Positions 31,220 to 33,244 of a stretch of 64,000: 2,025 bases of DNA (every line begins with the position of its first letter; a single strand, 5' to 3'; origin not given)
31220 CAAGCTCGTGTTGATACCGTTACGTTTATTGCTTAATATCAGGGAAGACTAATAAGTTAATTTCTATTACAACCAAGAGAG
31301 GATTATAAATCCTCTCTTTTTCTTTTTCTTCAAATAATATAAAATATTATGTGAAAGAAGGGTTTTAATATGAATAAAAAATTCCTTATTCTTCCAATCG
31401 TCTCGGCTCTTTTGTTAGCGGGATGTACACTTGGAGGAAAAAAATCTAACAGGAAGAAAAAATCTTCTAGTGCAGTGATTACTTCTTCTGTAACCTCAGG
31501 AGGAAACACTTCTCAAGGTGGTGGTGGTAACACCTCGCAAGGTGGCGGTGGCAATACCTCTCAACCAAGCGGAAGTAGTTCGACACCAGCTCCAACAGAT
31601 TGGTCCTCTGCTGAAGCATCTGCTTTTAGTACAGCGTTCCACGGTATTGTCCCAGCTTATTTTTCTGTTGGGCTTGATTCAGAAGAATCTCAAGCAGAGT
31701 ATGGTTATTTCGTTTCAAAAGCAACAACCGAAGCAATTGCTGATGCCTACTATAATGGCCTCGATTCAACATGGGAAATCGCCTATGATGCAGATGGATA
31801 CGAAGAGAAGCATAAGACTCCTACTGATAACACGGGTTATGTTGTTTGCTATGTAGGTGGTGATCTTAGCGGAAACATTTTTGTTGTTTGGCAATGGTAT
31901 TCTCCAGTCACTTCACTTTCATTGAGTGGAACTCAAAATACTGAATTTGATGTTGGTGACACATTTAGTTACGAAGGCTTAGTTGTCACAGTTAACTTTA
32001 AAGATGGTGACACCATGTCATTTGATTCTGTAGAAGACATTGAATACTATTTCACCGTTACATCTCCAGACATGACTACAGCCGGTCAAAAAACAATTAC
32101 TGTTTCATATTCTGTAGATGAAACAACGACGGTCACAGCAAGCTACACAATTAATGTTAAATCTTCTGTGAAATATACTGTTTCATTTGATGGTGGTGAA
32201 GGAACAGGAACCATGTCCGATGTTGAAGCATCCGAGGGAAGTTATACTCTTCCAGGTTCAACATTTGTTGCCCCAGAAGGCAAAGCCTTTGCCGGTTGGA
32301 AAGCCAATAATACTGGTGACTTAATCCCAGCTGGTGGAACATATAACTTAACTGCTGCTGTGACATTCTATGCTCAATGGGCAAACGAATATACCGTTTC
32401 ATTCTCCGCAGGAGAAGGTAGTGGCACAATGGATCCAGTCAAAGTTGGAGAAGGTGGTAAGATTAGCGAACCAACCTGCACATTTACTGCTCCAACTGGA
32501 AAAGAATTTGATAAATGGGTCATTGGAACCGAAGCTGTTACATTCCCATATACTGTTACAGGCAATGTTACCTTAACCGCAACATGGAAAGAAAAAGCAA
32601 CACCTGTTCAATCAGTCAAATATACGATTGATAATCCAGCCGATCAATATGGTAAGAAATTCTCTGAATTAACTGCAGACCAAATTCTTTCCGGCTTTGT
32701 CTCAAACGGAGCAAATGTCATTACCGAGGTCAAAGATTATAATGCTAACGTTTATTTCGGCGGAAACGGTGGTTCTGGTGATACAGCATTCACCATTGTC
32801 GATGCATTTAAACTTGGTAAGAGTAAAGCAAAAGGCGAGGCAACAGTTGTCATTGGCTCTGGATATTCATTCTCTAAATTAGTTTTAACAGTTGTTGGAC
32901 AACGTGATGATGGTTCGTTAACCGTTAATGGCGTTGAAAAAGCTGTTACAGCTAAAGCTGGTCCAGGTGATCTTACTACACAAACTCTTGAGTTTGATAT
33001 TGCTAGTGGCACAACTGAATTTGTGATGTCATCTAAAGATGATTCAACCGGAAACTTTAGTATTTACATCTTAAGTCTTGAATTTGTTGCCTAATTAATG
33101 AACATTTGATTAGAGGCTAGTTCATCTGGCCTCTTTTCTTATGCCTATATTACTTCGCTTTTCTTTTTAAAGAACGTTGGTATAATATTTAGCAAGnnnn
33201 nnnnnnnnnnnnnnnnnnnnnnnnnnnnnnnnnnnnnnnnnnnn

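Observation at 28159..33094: Three-gene tandem surface-lipoprotein family inserted into an otherwise conserved secDF-recJ | relA synteny block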

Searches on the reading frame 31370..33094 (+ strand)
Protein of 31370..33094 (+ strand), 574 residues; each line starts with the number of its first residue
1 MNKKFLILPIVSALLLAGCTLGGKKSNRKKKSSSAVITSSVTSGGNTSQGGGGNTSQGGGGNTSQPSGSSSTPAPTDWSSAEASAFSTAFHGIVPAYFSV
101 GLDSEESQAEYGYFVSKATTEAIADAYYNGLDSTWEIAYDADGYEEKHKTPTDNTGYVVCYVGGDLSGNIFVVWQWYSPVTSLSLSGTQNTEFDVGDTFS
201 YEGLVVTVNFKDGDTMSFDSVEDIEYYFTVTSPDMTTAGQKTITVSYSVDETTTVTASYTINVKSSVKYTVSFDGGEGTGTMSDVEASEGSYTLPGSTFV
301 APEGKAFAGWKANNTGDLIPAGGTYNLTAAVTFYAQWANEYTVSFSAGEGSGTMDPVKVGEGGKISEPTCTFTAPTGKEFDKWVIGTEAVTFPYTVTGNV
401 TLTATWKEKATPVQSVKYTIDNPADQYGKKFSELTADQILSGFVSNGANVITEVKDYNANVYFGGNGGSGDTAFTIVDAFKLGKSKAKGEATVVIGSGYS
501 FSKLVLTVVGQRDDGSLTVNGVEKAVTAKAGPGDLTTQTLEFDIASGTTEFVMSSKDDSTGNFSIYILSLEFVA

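Call 3: search_protein_families(library=pfam, proteins=[window:31370-33094:+], max_evalue=0.1)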
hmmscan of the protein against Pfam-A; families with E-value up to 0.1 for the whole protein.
window:31370-33094:+ (574 aa): 3 families
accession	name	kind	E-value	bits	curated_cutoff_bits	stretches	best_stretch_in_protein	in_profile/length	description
PF07523.18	Big_3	-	1.7e-06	28.6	21.2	1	191-260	6-65/68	Bacterial Ig-like domain (group 3)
PF08794.16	FHBP_C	-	0.026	15.8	28.1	0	264-302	22-60/97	Factor H binding protein, C-terminal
PF07172.16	GRP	-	0.026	15.6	30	1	1-62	1-66/90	Glycine rich protein family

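Call 4: search_protein_families(library=ncbifam, proteins=[window:31370-33094:+], max_evalue=0.1)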
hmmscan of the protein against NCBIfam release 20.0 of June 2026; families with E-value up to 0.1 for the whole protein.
window:31370-33094:+ (574 aa): 1 family
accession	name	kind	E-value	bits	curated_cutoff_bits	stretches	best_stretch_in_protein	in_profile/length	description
NF058647.1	lipo_LytA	equivalog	0.03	14.5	110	0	3-103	2-35/107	acidic lipoprotein LytA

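Call 18: find_homologous_proteins(query=window:31370-33094:+)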
Query window:31370-33094:+ (574 aa): 385 proteins with E <= 0.001 among 8000 candidates; the best 120 are listed.
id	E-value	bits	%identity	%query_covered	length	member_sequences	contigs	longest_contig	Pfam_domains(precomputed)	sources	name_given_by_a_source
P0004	0.0e+0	1252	100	100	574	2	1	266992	PF07523.19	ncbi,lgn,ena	-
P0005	9.1e-235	799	69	100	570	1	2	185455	-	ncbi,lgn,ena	-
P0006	3.7e-233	793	69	100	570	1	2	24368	-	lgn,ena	-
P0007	6.3e-233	792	68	100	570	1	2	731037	-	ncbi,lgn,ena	-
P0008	1.8e-230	784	67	100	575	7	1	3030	-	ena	-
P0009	3.3e-219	747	66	100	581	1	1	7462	-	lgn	-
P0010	7.8e-194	663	58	100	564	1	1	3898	-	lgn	-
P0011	1.9e-129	451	54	71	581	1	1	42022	PF09479.17,PF07523.19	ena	-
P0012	6.2e-122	426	55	71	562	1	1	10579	-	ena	-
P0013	1.4e-106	375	41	28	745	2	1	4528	PF09479.17,PF18998.7,PF16455.11,PF21798.3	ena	-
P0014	5.3e-82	294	40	30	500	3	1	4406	PF09479.17,PF08794.17,PF18998.7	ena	-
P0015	2.1e-74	269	36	33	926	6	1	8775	PF09479.17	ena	-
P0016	3.9e-73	265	46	25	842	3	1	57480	PF09479.17,PF18998.7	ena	-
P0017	1.5e-71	260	42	71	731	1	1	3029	PF09479.17,PF07523.19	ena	-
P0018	6.5e-71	258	39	30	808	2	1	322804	PF09479.17,PF28587.1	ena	-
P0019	6.8e-66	241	47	26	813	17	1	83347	PF09479.17,PF14283.12,PF28587.1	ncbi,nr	ncbi:MAG: InlB B-repeat-containing protein, partial [Eubacterium sp.]|nr:InlB B-repeat-containing pr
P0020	1.1e-63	234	49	21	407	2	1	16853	PF09479.17,PF07523.19,PF18998.7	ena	-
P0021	1.4e-62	230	35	40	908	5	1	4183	PF09479.17,PF07523.19,PF21798.3,PF03415.20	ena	-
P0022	5.7e-62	228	35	40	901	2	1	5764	PF09479.17,PF21798.3,PF03415.20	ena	-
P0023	1.1e-60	224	35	40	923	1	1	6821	PF09479.17,PF07523.19,PF21798.3,PF03415.20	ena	-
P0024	5.4e-60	222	37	36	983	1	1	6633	PF09479.17,PF12019.14,PF18998.7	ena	-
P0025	3.7e-58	216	39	28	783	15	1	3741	PF09479.17,PF23843.3,PF21798.3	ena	-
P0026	1.5e-56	210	44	25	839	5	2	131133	PF09479.17,PF00404.25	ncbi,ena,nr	ncbi:MAG: InlB B-repeat-containing protein [Ruminococcus sp.]|nr:InlB B-repeat-containing protein [R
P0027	3.2e-56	209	33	41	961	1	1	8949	PF09479.17,PF23843.3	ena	-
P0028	2.5e-55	206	43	27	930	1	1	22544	PF09479.17,PF08794.17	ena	-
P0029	1.6e-53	200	40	28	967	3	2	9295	PF02922.25,PF09479.17,PF08794.17,PF16561.12,PF22058.3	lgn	-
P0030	9.4e-53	198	46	26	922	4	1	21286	PF09479.17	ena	-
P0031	3.4e-52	196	42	29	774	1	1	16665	PF09479.17,PF00404.25,PF28587.1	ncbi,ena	-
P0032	9.8e-52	194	35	28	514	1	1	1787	PF09479.17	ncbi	-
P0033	9.6e-51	191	38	28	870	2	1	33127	PF09479.17,PF12799.14,PF13855.13,PF23952.2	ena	-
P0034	2.1e-50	190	40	24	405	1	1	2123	PF09479.17,PF18998.7,PF21798.3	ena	-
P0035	1.8e-49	187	31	32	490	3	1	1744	PF09479.17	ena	-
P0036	5.5e-49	185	37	25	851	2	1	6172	PF07532.18,PF09479.17,PF18998.7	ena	-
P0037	3.1e-48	183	42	29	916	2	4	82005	PF09479.17,PF18998.7,PF23843.3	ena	-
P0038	4.7e-48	182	46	24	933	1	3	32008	PF09479.17,PF18998.7,PF21798.3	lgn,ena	-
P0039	1.0e-47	181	35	30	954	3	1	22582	PF09479.17,PF18998.7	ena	-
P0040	1.4e-47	181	39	29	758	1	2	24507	PF09479.17,PF04122.18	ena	-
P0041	2.7e-47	180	48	25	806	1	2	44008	PF09479.17,PF08794.17,PF18998.7,PF00395.26,PF21798.3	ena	-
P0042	3.6e-47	179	37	30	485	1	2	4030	PF09479.17,PF18998.7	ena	-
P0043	3.2e-45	173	37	30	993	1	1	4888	PF09479.17,PF08794.17,PF18998.7,PF21798.3,PF05345.19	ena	-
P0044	1.2e-43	168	46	21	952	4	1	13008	PF09479.17,PF09374.16,PF08794.17,PF08823.17,PF18998.7,PF21798.3,PF28587.1,PF01471.24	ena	-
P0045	3.0e-43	166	44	24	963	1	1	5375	PF09479.17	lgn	-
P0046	4.0e-43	166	40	22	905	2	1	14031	PF09479.17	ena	-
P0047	5.4e-43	166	34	32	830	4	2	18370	PF09479.17,PF18483.9,PF03388.21,PF18998.7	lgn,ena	-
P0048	1.5e-42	164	42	24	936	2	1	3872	PF09479.17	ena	-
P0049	1.7e-42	164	41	25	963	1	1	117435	PF09479.17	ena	-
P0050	2.1e-42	164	38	27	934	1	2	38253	PF09479.17,PF18998.7,PF21798.3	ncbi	-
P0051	3.4e-41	160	46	28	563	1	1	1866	PF09479.17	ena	-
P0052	3.3e-40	156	39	25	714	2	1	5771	PF09479.17,PF18998.7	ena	-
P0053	6.1e-40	155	40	30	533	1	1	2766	PF09479.17,PF18998.7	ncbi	-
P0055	1.7e-39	154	44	29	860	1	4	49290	PF09479.17,PF18998.7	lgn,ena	-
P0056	2.3e-39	154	33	25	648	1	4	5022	PF09479.17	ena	-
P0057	6.1e-39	152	39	24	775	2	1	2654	PF09479.17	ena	-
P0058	2.6e-38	150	30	37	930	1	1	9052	PF09479.17,PF18998.7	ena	-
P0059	2.8e-38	150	35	25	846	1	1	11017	PF09479.17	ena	-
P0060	6.9e-38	149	39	30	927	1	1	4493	PF09479.17,PF18998.7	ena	-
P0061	1.9e-37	147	39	25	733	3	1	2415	PF09479.17,PF18998.7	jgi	-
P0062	3.9e-37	146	42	18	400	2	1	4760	PF09479.17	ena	-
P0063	6.4e-36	142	32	38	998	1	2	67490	PF09479.17,PF07963.18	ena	-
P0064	6.5e-36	142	38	39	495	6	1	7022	PF09479.17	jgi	jgi:uncharacterized repeat protein (TIGR02543 family)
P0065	6.7e-36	142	31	36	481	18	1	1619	PF09479.17,PF18998.7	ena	-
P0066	8.3e-36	142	43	29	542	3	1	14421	PF09479.17,PF18998.7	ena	-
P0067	1.1e-35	141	34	30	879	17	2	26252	PF09479.17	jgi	-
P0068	1.7e-35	141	38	39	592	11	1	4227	PF09479.17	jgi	jgi:uncharacterized repeat protein (TIGR02543 family)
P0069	1.8e-35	141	36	25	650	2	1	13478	PF09479.17,PF23843.3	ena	-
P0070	5.3e-35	139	39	28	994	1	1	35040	PF09479.17,PF18998.7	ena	-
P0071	8.2e-35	139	43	25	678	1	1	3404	PF09479.17,PF18998.7,PF12799.14,PF00395.26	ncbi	-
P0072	1.3e-34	138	48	25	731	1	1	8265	PF09479.17,PF08794.17,PF18998.7,PF00395.26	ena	-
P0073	2.1e-34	137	43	25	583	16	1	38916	PF09479.17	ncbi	-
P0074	4.3e-34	136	40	30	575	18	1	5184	PF09479.17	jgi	jgi:hypothetical protein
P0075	4.8e-34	136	38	32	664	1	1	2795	PF09479.17,PF08794.17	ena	-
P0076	7.6e-34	135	35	44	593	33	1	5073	PF09479.17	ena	-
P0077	8.8e-34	135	34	33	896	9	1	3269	PF09479.17,PF03442.21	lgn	-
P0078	1.0e-33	135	37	27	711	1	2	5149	PF09479.17,PF18998.7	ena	-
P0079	1.4e-33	134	46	25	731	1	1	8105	PF09479.17,PF08794.17,PF18998.7,PF00395.26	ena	-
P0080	1.5e-33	134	46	25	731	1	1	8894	PF09479.17,PF08794.17,PF18998.7,PF00395.26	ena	-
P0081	1.5e-33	134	46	25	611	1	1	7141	PF09479.17,PF08794.17,PF18998.7,PF00395.26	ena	-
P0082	1.9e-33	134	35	30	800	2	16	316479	PF09479.17,PF18998.7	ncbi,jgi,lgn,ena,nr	ncbi:MAG: hypothetical protein E7384_00995 [Ruminococcaceae bacterium]|nr:hypothetical protein [Osci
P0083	4.2e-33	133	46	25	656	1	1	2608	PF09479.17,PF08794.17,PF18998.7,PF00395.26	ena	-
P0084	4.8e-33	133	46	25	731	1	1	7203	PF09479.17,PF08794.17,PF18998.7,PF00395.26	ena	-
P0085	4.9e-33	133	46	25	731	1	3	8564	PF09479.17,PF08794.17,PF18998.7,PF00395.26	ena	-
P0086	5.5e-33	133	46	25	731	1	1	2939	PF09479.17,PF08794.17,PF18998.7,PF00395.26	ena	-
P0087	6.3e-33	132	33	25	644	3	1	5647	PF09479.17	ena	-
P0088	7.1e-33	132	46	25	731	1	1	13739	PF09479.17,PF08794.17,PF18998.7,PF00395.26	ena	-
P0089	3.7e-32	130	44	28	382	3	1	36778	PF09479.17,PF09374.16,PF08823.17,PF01471.24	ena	-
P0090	5.0e-32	129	44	25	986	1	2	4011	PF13306.13,PF07523.19,PF18998.7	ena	-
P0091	1.2e-31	128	36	26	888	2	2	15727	PF09479.17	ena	-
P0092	1.6e-31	128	35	42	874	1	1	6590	PF09479.17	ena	-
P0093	1.8e-31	127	45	22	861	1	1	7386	PF09479.17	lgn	-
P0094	3.1e-31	127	33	27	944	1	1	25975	PF09479.17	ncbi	-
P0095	3.3e-31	127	42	28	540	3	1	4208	PF09479.17,PF18998.7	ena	-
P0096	8.4e-31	125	38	24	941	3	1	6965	PF09479.17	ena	-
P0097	9.1e-31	125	41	25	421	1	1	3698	PF09479.17,PF07523.19,PF18998.7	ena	-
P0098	1.8e-30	124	39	24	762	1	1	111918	PF09479.17,PF18998.7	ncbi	-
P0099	1.9e-30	124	47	23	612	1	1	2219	PF09479.17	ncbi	-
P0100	6.9e-30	122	30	46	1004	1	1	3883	PF09479.17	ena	-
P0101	7.8e-30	122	38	29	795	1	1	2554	PF09479.17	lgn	-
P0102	1.0e-29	122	40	26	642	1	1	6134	PF09479.17,PF18998.7,PF00395.26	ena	-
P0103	1.1e-29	122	48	24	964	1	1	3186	PF09479.17,PF03302.19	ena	-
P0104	2.1e-29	121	39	28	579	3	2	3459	PF09479.17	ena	-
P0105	4.5e-29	120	38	30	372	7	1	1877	PF09479.17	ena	-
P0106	8.3e-29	119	36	26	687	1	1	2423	PF09479.17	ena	-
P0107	1.5e-28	118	40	29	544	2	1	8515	PF09479.17,PF18998.7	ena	-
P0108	3.3e-28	117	37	27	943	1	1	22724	PF09479.17,PF18676.7,PF00188.33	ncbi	-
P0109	4.5e-28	116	39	25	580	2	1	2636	PF09479.17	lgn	-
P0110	4.7e-28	116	33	28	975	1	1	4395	PF09479.17,PF18998.7,PF03781.23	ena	-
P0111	5.0e-28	116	33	51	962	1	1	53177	PF09479.17,PF13306.13,PF22359.3,PF02368.25,PF13855.13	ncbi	-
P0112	1.9e-27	114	46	24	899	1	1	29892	PF09479.17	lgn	-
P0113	2.4e-27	114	37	31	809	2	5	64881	PF09479.17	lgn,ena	-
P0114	2.6e-27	114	42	28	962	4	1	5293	PF09479.17,PF18998.7,PF00395.26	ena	-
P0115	2.6e-27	114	36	39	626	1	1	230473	PF09479.17,PF08794.17,PF24758.2,PF12799.14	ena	-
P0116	3.1e-27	114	48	24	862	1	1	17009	PF09479.17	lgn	-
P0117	3.2e-27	113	44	26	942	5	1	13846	PF09479.17,PF04294.19,PF12229.14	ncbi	-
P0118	3.5e-27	113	38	25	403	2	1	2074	PF09479.17,PF18998.7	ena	-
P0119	5.4e-27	113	40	26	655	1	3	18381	PF09479.17,PF18998.7,PF21798.3,PF07833.17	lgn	-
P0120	6.4e-27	112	39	29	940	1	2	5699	PF09479.17,PF00404.25,PF18998.7,PF01841.26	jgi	-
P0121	9.6e-27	112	41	26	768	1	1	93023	PF09479.17,PF18998.7,PF05345.19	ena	-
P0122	9.6e-27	112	42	28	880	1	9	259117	PF09479.17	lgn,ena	-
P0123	9.9e-27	112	39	27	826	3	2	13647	PF09479.17,PF07523.19,PF18998.7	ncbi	-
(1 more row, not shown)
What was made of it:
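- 32162..32593 (+): Two InlB B-repeat (Listeria-Bacteroides repeat) domains (aa 265-408), 96-99% identical between conspecific alleles. Homologues carry PF09479 (call 18).
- On InlB B-repeat / Listeria-Bacteroides repeat (PF09479): More than 100 homologues matched through LP3's central region (about 20-45% of the query) carry PF09479 (call 18).
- Closest known: InlB B-repeat. Different: Most relatives are larger proteins, typically 700-1000 aa, that combine the repeat with other modules such as SLH (PF00395) or dockerin (PF00404) (call 18).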

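Call 39: predict_structure(alignment_id=A2)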
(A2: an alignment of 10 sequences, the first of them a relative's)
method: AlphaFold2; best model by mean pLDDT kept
length: 574 residues; sequences in the alignment: 10
mean_pLDDT: 77.6   pTM: 0.41
mean pLDDT of the five models: 77.6, 72.3, 71.8, 70.4, 68.2
residues with pLDDT >= 90: 215; 70-90: 229; 50-70: 48; < 50: 82
segments of 3 or more residues with pLDDT < 50: 1-74, 411-413
pLDDT, mean of each block of 10 residues (from residue 1): 26 27 24 26 27 26 29 60 92 92 90 94 93 91 89 90 89 93 90 90 91 88 92 89 90 86 85 93 89 89 91 90 88 94 94 91 85 89 93 88 86 72 63 86 81 82 64 63 80 82 85 71 66 66 81 78 79 84
secondary structure, 60 per line:
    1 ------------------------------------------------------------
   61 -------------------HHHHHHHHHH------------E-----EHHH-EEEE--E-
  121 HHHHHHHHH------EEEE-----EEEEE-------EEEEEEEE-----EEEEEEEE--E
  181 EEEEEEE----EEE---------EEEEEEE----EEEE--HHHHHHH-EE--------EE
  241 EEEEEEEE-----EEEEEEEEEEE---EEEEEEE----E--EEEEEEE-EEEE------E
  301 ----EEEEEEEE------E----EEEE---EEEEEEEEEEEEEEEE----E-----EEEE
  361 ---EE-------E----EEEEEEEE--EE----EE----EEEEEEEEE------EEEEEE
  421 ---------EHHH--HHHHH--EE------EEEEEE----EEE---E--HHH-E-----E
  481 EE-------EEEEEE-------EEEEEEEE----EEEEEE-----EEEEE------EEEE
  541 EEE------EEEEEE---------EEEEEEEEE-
elements in order: H80-89 E113-116 H121-129 E136-139 E145-149 E157-164 E170-177 E180-187 E192-194 E204-210 E215-218 H221-227 E239-248 E254-264 E268-274 E282-288 E290-293 E305-312 E324-327 E331-346 E357-360 E378-385 E400-408 E415-420 H436-440 E451-456 E461-463 E480-482 E490-495 E503-510 E515-520 E526-530 E537-543 E550-555 E565-573
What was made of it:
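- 31370..33094 (+): LP3, a 574-aa lipoprotein. AF2 model with mean pLDDT 77.6 and the mature part about 85-93 (call 39).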

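Call 57: find_encoding_contigs(protein=P0007, flank=9000, max_places=3)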
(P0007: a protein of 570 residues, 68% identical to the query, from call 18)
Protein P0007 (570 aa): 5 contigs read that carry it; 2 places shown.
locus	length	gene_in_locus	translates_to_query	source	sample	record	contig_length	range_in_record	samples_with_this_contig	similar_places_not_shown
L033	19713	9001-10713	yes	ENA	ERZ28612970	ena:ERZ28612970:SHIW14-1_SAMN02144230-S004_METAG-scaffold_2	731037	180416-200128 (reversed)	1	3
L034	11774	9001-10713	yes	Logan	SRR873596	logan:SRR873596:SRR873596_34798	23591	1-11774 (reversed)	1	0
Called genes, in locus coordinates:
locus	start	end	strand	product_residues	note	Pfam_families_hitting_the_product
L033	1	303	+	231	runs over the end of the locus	PF01330:RuvA_N, PF14520:HHH_5 (weak), PF07499:RuvA_C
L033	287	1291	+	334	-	PF05673:DUF815 (faint), PF20720:nSTAND3 (faint), PF05496:RuvB_N, PF13191:AAA_16 (faint), PF00004:AAA, PF13173:AAA_14 (weak), PF17864:AAA_lid_4, PF05491:WHD_RuvB, +2 more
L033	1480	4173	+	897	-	-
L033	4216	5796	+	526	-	PF01368:DHH, PF02272:DHHA1, PF17768:RecJ_OB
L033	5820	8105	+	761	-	PF02368:Big_2 (faint)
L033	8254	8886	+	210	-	PF07172:GRP (weak)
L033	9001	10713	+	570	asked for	-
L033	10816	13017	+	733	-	PF13328:HD_4, PF01966:HD, PF04607:RelA_SpoT, PF02824:TGS, PF28438:RelA_RIS, PF13291:ACT_4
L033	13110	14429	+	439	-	PF01409:tRNA-synt_2d (faint), PF13393:tRNA-synt_His, PF00587:tRNA-synt_2b, PF03129:HGTP_anticodon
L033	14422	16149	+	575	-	PF01336:tRNA_anti-codon, PF00152:tRNA-synt_2, PF01409:tRNA-synt_2d (faint), PF02938:GAD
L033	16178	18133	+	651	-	PF00456:Transketolase_N, PF02779:Transket_pyr, PF02780:Transketolase_C, PF22613:Transketolase_C_1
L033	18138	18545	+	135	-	PF01029:NusB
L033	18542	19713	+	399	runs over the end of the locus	PF13742:tRNA_anti_2, PF01336:tRNA_anti-codon, PF02601:Exonuc_VII_L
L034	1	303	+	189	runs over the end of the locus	PF01330:RuvA_N, PF14520:HHH_5 (weak), PF07499:RuvA_C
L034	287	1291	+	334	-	PF05673:DUF815 (faint), PF20720:nSTAND3 (faint), PF05496:RuvB_N, PF13191:AAA_16 (faint), PF00004:AAA, PF13173:AAA_14 (weak), PF17864:AAA_lid_4, PF05491:WHD_RuvB, +2 more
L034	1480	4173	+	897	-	-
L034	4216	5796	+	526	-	PF01368:DHH, PF02272:DHHA1, PF17768:RecJ_OB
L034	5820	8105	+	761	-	PF02368:Big_2 (faint)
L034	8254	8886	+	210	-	PF07172:GRP (weak)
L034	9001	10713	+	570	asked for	-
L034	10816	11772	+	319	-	?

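Call 58: find_encoding_contigs(protein=P0011, flank=9000, max_places=3)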
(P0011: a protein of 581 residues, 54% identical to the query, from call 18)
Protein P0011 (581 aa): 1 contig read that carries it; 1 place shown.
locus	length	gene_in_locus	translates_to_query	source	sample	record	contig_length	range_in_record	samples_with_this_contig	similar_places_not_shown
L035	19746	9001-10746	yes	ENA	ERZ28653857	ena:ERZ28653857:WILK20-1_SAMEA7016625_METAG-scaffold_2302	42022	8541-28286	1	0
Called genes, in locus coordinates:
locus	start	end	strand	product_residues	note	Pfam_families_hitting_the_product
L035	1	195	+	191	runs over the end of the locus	PF01330:RuvA_N, PF14520:HHH_5 (weak), PF07499:RuvA_C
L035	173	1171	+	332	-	PF20720:nSTAND3 (faint), PF05496:RuvB_N, PF13191:AAA_16 (faint), PF00004:AAA, PF07728:AAA_5 (weak), PF13173:AAA_14 (weak), PF17864:AAA_lid_4, PF05491:WHD_RuvB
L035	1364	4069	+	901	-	-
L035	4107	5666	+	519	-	PF01368:DHH, PF02272:DHHA1, PF17768:RecJ_OB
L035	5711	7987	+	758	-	-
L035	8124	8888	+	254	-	-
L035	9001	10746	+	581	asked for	PF07523:Big_3 (weak), PF09479:Flg_new (weak)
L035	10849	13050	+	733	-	PF13328:HD_4, PF01966:HD, PF04607:RelA_SpoT, PF02824:TGS, PF28438:RelA_RIS, PF13291:ACT_4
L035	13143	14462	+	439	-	PF01409:tRNA-synt_2d (faint), PF13393:tRNA-synt_His, PF00587:tRNA-synt_2b, PF03129:HGTP_anticodon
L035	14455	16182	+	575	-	PF01336:tRNA_anti-codon, PF00152:tRNA-synt_2, PF01409:tRNA-synt_2d (faint), PF02938:GAD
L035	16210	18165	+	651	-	PF00456:Transketolase_N, PF13292:DXP_synthase_N (faint), PF02779:Transket_pyr, PF02780:Transketolase_C, PF22613:Transketolase_C_1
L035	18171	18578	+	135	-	PF01029:NusB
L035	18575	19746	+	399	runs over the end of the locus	PF13742:tRNA_anti_2, PF01336:tRNA_anti-codon, PF02601:Exonuc_VII_L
